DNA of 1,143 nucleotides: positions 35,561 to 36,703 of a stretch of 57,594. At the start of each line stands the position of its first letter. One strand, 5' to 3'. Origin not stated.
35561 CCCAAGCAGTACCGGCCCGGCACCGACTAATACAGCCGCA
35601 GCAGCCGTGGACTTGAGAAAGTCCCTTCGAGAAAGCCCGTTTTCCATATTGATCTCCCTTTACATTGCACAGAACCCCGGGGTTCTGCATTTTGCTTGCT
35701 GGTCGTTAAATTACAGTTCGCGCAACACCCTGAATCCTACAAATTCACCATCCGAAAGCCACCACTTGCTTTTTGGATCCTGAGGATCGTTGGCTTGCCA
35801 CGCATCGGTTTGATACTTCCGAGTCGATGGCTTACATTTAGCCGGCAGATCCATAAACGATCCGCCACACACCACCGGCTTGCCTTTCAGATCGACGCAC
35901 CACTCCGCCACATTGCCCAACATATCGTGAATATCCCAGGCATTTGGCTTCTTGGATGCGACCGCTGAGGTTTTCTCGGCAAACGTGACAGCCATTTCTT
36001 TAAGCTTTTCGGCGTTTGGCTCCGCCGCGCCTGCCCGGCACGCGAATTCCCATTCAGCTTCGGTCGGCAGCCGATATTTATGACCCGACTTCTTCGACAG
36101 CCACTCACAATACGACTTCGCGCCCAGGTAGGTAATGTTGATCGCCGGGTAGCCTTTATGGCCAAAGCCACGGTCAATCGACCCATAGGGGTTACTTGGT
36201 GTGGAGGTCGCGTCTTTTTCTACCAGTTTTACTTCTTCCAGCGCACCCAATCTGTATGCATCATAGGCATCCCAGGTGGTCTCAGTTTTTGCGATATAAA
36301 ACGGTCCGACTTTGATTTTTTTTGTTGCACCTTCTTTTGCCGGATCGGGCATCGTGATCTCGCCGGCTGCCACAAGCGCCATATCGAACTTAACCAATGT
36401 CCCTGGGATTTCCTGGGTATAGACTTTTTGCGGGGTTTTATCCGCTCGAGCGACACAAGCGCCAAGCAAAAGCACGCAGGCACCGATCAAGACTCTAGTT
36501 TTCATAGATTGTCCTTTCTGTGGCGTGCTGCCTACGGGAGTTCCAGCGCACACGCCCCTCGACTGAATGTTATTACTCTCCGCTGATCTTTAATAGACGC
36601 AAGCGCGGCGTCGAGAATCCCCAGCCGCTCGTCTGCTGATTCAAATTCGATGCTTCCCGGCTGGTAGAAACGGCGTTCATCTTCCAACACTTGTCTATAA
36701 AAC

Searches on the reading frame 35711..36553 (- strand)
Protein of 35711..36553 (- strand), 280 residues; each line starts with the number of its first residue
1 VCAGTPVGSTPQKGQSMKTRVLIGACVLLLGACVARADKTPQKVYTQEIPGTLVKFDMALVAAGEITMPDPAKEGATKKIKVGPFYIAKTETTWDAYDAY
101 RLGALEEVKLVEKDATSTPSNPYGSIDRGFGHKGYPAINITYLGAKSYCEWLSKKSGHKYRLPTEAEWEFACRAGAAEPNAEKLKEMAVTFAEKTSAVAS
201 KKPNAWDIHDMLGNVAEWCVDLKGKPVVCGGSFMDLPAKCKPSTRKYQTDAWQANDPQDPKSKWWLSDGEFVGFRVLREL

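Call 69: search_protein_families(library=pfam, proteins=[window:35711-36553:-], max_evalue=0.000001)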
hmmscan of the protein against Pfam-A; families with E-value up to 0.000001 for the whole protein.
window:35711-36553:- (280 aa): 1 family
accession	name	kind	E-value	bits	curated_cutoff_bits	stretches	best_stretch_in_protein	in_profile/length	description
PF03781.23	FGE-sulfatase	-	8.8e-28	98.1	23.3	1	57-222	4-192/255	Sulfatase-modifying factor enzyme 1-like domain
